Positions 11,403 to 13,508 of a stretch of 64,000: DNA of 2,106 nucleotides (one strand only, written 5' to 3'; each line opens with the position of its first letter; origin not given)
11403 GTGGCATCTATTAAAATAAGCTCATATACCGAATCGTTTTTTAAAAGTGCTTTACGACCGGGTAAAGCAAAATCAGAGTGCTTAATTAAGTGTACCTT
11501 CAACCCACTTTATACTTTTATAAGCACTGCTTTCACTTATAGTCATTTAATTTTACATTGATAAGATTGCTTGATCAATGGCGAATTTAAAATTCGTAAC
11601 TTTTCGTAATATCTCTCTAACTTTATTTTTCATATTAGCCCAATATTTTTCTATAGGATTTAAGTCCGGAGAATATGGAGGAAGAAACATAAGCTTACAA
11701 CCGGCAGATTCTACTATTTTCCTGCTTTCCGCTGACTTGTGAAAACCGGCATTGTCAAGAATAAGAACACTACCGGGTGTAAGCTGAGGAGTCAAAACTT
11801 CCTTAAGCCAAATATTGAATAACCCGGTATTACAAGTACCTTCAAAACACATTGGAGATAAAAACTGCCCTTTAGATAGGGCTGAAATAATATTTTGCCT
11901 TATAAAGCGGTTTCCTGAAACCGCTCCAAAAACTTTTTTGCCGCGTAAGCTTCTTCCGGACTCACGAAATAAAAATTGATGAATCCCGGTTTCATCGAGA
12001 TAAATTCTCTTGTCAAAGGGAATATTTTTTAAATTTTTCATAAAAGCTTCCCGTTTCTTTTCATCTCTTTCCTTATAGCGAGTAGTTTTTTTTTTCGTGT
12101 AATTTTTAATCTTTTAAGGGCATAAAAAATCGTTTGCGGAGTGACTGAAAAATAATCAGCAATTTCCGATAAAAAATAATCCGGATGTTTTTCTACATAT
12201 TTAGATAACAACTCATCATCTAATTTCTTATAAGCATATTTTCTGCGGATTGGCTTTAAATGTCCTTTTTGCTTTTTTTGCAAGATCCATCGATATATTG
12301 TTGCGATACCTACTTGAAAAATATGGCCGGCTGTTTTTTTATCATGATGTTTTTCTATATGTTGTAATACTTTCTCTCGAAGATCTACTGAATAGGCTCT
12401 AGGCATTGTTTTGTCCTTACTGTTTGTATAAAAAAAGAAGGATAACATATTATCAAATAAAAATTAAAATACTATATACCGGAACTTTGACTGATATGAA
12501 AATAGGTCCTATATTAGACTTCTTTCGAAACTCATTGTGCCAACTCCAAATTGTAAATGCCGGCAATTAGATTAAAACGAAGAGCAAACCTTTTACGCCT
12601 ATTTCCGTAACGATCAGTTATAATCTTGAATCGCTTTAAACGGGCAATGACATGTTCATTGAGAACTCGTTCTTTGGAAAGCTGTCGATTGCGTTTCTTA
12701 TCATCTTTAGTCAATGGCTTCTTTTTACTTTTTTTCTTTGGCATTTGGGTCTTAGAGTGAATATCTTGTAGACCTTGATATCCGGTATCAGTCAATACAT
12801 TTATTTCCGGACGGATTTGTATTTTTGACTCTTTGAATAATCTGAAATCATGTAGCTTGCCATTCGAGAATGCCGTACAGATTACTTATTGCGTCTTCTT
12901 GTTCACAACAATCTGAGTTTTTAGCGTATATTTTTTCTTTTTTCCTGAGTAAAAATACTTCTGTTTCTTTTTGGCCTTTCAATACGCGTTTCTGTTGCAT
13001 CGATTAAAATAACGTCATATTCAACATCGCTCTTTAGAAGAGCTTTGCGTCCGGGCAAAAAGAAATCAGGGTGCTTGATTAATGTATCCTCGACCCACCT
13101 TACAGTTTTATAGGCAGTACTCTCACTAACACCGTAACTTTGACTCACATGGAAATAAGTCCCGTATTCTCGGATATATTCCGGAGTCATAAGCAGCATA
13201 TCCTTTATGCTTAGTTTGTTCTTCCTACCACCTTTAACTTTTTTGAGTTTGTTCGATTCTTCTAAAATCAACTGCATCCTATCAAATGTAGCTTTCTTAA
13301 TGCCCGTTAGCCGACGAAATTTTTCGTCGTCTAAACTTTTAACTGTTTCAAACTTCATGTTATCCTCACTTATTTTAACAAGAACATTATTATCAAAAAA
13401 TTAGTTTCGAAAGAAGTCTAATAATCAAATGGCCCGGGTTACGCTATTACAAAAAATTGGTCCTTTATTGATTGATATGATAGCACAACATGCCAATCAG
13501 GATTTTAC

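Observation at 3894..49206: IS605-family TnpB/omegaRNA system: all nucleases dead, but the RE (guide-RNA) module persists in eight copies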

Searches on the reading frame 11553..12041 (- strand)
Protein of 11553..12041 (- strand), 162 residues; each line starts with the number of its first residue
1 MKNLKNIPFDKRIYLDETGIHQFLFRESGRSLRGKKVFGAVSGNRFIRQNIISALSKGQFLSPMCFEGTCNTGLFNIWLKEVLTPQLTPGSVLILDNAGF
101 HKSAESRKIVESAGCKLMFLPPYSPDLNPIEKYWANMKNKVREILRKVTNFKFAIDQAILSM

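Call 9: search_protein_families(library=pfam, proteins=[window:11553-12041:-])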
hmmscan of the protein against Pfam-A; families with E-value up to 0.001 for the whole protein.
window:11553-12041:- (162 aa): 2 families
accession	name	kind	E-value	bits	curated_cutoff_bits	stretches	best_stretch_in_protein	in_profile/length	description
PF13358.12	DDE_3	-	1.2e-33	116.5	28.6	1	13-146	3-137/146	DDE superfamily endonuclease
PF03184.25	DDE_1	-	0.00056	20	22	1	69-143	52-132/177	DDE superfamily endonuclease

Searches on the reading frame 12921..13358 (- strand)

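Call 9: search_protein_families(library=pfam, proteins=[window:12921-13358:-])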
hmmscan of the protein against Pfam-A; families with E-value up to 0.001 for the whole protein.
window:12921-13358:- (145 aa): 1 family
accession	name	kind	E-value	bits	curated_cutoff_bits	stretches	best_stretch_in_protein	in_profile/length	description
PF13613.12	HTH_Tnp_4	-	1.8e-14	53.5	27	1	47-97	1-51/53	Helix-turn-helix of DDE superfamily endonuclease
